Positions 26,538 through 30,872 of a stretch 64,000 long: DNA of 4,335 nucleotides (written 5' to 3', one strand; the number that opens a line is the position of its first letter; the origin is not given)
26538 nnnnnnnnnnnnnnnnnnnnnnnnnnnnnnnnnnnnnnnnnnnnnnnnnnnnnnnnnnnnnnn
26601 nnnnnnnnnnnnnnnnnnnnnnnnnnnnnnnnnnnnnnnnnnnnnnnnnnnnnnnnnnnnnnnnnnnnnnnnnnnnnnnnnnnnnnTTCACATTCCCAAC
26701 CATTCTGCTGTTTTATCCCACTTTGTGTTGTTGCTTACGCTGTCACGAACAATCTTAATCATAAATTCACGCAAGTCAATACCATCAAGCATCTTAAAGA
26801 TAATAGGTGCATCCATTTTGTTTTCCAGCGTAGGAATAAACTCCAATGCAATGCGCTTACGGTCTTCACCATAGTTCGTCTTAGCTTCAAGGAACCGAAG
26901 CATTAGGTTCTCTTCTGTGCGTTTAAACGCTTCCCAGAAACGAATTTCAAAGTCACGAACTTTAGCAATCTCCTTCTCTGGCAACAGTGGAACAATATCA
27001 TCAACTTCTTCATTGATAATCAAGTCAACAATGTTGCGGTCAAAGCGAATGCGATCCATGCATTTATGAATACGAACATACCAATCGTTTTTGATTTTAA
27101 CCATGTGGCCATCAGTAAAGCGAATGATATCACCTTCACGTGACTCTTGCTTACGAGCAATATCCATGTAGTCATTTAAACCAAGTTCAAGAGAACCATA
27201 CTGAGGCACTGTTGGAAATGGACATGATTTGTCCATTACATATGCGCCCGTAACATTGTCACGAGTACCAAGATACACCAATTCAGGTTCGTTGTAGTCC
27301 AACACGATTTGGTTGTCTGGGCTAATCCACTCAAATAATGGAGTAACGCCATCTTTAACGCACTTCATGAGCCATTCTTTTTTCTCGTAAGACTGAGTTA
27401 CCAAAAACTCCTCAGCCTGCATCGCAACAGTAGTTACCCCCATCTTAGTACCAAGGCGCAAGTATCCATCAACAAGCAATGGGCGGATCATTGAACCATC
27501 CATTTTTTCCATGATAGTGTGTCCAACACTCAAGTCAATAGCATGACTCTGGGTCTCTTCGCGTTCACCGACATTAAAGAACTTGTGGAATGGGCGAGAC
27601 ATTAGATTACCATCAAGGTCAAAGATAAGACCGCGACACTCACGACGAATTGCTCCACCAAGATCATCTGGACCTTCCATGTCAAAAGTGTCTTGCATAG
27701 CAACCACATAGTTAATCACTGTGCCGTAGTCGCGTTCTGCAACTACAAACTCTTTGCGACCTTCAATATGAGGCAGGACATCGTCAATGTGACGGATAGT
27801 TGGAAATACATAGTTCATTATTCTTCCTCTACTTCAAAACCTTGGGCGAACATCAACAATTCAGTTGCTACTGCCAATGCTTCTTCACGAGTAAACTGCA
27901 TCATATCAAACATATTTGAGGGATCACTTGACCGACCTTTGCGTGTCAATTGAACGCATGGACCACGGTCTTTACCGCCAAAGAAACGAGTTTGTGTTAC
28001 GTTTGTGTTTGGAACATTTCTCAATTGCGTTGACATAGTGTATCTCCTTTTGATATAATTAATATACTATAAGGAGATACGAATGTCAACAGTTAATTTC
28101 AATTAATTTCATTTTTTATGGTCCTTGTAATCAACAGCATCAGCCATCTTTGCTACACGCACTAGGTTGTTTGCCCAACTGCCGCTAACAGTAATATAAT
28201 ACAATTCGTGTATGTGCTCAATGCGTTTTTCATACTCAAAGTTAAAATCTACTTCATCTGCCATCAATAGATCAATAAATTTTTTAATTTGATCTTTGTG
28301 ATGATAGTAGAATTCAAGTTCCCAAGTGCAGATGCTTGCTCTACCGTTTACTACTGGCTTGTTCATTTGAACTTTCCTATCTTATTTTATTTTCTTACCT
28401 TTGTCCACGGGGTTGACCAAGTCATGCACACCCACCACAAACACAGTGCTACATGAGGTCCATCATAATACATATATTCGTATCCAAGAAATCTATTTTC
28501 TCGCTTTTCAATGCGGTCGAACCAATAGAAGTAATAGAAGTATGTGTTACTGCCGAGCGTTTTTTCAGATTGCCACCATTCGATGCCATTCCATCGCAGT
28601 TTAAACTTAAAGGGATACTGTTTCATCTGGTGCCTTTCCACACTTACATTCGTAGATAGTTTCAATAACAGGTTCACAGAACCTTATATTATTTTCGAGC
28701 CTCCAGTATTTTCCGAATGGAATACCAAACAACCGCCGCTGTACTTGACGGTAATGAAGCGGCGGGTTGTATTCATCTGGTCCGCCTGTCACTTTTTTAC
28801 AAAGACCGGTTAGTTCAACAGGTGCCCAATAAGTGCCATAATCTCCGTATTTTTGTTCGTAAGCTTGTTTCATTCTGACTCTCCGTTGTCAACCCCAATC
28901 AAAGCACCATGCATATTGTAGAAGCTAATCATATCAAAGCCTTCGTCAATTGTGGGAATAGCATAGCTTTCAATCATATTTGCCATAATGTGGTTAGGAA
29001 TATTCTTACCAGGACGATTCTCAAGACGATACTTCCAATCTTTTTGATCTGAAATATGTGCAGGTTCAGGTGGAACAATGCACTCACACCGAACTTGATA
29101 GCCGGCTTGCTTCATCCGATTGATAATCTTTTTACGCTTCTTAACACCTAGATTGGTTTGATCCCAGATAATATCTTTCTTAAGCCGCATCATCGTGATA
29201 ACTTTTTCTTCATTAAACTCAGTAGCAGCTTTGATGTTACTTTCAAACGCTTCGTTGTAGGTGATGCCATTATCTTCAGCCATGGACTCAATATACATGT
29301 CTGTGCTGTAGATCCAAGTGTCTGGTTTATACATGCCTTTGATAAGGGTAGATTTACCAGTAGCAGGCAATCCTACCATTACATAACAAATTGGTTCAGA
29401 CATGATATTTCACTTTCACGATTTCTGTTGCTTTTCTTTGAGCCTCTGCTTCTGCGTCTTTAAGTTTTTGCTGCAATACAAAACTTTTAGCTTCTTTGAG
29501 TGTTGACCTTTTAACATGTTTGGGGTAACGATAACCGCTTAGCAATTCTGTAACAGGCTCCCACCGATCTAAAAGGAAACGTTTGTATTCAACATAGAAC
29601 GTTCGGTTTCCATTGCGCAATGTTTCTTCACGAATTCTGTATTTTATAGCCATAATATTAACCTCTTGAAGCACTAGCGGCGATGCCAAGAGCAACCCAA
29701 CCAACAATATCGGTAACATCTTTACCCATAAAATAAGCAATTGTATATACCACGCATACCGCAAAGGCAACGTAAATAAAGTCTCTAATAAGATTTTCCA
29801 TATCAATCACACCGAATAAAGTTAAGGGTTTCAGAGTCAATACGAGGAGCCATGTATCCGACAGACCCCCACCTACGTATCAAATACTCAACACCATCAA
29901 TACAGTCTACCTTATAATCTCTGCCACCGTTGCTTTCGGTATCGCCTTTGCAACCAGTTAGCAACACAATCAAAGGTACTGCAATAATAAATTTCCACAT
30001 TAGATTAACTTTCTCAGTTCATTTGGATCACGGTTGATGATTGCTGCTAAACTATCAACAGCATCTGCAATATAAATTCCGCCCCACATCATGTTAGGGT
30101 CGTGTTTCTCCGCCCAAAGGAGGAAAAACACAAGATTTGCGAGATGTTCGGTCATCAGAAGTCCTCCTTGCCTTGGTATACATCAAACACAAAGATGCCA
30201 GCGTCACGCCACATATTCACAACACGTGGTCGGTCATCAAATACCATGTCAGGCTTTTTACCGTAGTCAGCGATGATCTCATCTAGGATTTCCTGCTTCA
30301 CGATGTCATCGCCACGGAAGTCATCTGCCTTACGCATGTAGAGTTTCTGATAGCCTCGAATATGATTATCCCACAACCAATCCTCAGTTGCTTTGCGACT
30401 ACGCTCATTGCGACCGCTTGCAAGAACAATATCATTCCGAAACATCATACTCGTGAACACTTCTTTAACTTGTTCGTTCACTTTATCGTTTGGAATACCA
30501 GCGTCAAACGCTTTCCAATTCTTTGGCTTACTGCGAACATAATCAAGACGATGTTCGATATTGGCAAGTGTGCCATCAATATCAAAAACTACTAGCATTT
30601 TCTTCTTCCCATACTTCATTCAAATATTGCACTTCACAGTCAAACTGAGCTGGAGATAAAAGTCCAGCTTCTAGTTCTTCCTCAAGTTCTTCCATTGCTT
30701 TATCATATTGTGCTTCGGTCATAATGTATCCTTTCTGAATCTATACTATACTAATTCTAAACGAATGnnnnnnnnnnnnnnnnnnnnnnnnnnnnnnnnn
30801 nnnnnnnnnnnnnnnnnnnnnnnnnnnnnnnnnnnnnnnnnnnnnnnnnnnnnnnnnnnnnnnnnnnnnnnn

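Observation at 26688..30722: tRNA-repair toolkit with polynucleotide kinase split into two genes flanking three small membrane or lipoprotein genes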

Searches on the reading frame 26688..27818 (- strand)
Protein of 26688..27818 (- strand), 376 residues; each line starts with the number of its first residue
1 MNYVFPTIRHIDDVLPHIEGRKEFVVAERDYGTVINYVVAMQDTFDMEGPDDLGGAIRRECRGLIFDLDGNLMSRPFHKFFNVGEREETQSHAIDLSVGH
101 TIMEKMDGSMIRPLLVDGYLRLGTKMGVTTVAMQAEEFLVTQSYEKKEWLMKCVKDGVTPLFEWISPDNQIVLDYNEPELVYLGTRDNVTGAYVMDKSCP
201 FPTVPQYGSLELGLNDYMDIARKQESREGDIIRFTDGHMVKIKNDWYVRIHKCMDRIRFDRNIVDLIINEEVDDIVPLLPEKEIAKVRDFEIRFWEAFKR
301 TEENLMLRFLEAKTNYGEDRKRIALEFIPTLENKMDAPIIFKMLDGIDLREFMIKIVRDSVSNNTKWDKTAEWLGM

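Call 3: search_protein_families(library=pfam, proteins=[window:26688-27818:-], max_evalue=0.01)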
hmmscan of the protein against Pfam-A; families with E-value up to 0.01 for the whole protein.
window:26688-27818:- (376 aa): 1 family
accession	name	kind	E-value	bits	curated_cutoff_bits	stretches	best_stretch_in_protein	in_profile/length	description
PF09511.15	RNA_lig_T4_1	-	2.1e-24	87.1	28.3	1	60-247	1-227/227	RNA ligase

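Call 7: search_dna_similar(query=window:26688-27818:-, collection=phages, mode=protein, max_rows=25)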
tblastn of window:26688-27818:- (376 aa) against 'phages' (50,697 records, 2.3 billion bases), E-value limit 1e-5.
Records with a match: 1846; places in all: 1846; records where one place covers at least 80% of the query: 584.
Best place of each record, by identity: <60% 1846.
By first word of the organism name: Escherichia 637; Klebsiella 286; Streptomyces 131; Shigella 83; Aeromonas 77; Acinetobacter 69; Enterobacter 56; Vibrio 53; Enterobacteria 48; Campylobacter 43; and 56 more.
By host as written in the record: Escherichia coli 272; - 181; Klebsiella pneumoniae 95; Streptomyces griseus ATCC 10137 52; Streptomyces lividans JI 1326 31; Escherichia coli B 28; Escherichia coli O157:H7 27; Aeromonas salmonicida 27; and 456 more.
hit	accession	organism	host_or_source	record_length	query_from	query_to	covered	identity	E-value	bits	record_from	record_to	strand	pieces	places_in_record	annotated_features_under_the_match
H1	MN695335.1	Synechococcus phage B23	Synechoccus sp.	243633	1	374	99%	41.6%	5e-84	284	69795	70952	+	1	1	hypothetical protein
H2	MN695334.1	Synechococcus phage B3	Synechoccus sp.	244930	1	374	99%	41.6%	5e-84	284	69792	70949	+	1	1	hypothetical protein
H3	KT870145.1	Roseobacter phage DSS3P8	Ruegeria pomeroyi DSS-3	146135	1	367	98%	39.2%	9e-72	249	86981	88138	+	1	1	RNA ligase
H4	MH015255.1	Ruegeria phage vB_RpoS-V10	Ruegeria pomeroyi DSS-3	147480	1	367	98%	38.4%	3e-70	244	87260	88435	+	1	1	RNA ligase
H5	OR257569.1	Ruegeria phage RpAliso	Ruegeria pomeroyi DSS-3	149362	1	346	92%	38.7%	1e-63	225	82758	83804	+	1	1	RNA ligase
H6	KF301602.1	Caulobacter phage Cr30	Caulobacter crescentus CB15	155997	1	369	98%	35.8%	2e-62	221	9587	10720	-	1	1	RNA ligase | hypothetical protein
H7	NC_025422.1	Caulobacter phage Cr30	Caulobacter crescentus CB15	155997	1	369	98%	35.8%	2e-62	221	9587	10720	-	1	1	RNA ligase and tail fiber protein attachment catalyst | hypothetical protein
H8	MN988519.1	Rhizobium phage RHph_I1_18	Rhizobium phaseoli I1_18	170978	1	367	98%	35.4%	2e-58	210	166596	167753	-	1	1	RNA ligase A protein | putative tRNA-His guanylyltransferase protein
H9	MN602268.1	Bacteriophage DSS3_MAL1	-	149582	1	367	98%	34.1%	2e-58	210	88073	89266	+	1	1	RNA ligase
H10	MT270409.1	Phaeobacter phage MD18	Phaeobacter inhibens DSM 17395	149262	1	369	98%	33.5%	6e-59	212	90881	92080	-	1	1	hypothetical protein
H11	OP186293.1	Rhodobacter phage RcXuper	Rhodobacter capsulatus YW1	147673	3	328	87%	37.5%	4e-57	206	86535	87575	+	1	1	RNA ligase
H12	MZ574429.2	Caulobacter phage C1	Caulobacter vibrioides CB15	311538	4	290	76%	40.4%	1e-59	213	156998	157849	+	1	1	RNA ligase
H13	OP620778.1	Bertelyvirus sp.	Caulobacter vibrioides CB15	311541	4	290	76%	40.4%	1e-59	213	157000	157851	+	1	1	RNA ligase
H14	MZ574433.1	Caulobacter phage RB23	Caulobacter vibrioides CB15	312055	4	290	76%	40.4%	1e-59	213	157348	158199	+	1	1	RNA ligase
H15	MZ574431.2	Caulobacter phage J4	Caulobacter vibrioides CB15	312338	4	290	76%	40.4%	1e-59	213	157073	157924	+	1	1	RNA ligase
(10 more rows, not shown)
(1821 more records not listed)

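Call 8: search_protein_families(library=phrogs, proteins=[window:26688-27818:-], max_evalue=0.001)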
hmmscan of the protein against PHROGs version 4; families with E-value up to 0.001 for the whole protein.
window:26688-27818:- (376 aa): 2 families
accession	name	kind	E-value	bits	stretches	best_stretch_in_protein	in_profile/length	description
phrog_562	-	tail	2.2e-72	245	1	33-366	36-369/377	RNA ligase and tail fiber protein attachment catalyst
phrog_8238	-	DNA, RNA and nucleotide metabolism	9.4e-08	31.6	1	60-108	457-508/737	RNA ligase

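Call 49: search_solved_structures(query=window:26688-27818:-, max_evalue=0.01, show_alignments=1)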
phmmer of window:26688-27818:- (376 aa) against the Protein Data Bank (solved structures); distinct sequences matched with E-value up to 0.01: 3.
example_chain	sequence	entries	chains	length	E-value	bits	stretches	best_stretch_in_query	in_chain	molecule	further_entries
2c5u_A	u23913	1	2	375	1.6e-28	103.2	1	59-358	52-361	RNA LIGASE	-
9do4_B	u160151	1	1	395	1.8e-28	103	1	59-358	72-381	RNA ligase 1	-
5tt6_A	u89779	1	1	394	1.2e-27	100.3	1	59-358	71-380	T4 RNA ligase 1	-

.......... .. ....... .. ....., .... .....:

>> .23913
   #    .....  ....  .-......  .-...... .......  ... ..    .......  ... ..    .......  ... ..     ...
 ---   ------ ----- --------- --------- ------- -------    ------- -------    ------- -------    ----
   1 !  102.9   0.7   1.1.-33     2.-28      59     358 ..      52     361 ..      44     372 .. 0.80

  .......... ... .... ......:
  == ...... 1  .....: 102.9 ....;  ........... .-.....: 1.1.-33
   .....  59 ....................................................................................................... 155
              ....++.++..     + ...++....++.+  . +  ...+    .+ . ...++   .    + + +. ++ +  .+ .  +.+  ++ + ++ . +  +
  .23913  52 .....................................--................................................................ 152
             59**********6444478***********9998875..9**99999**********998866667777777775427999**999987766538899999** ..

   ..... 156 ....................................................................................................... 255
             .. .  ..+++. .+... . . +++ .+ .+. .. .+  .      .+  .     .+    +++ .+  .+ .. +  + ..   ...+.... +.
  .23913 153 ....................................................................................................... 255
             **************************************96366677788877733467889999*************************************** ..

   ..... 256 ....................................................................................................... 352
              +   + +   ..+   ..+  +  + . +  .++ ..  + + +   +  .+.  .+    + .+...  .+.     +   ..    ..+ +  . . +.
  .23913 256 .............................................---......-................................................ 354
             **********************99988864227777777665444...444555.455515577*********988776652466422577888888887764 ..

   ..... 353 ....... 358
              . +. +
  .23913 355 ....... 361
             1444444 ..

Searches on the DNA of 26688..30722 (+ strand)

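Call 4: search_dna_similar(query=window:26688-30722:+, collection=phages, mode=near, max_rows=20)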
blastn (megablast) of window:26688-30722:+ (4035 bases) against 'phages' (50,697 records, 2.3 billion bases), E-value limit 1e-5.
No match.

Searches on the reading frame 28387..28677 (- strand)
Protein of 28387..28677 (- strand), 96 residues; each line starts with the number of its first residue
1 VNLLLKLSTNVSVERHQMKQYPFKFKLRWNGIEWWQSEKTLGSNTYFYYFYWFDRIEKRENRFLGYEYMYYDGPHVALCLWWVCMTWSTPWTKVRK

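Call 24: search_protein_families(library=phrogs, proteins=[window:28387-28677:-], max_evalue=1)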
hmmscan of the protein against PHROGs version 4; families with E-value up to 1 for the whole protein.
window:28387-28677:- (96 aa): 1 family
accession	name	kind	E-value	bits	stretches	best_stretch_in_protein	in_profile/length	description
phrog_26401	-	unknown function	5e-07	31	1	26-93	2-63/74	-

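Call 25: search_protein_families(library=pfam, proteins=[window:28387-28677:-], max_evalue=1)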
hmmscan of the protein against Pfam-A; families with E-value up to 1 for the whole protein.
window:28387-28677:- (96 aa): 0 families

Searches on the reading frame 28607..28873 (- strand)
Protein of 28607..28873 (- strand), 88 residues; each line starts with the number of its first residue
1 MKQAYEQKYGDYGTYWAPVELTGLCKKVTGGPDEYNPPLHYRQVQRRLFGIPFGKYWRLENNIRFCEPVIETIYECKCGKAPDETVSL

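Call 3: search_protein_families(library=pfam, proteins=[window:28607-28873:-], max_evalue=0.01)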
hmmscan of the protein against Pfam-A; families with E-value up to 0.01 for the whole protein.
window:28607-28873:- (88 aa): 0 families

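Call 8: search_protein_families(library=phrogs, proteins=[window:28607-28873:-], max_evalue=0.001)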
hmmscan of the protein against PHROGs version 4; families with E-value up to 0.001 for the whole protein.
window:28607-28873:- (88 aa): 0 families
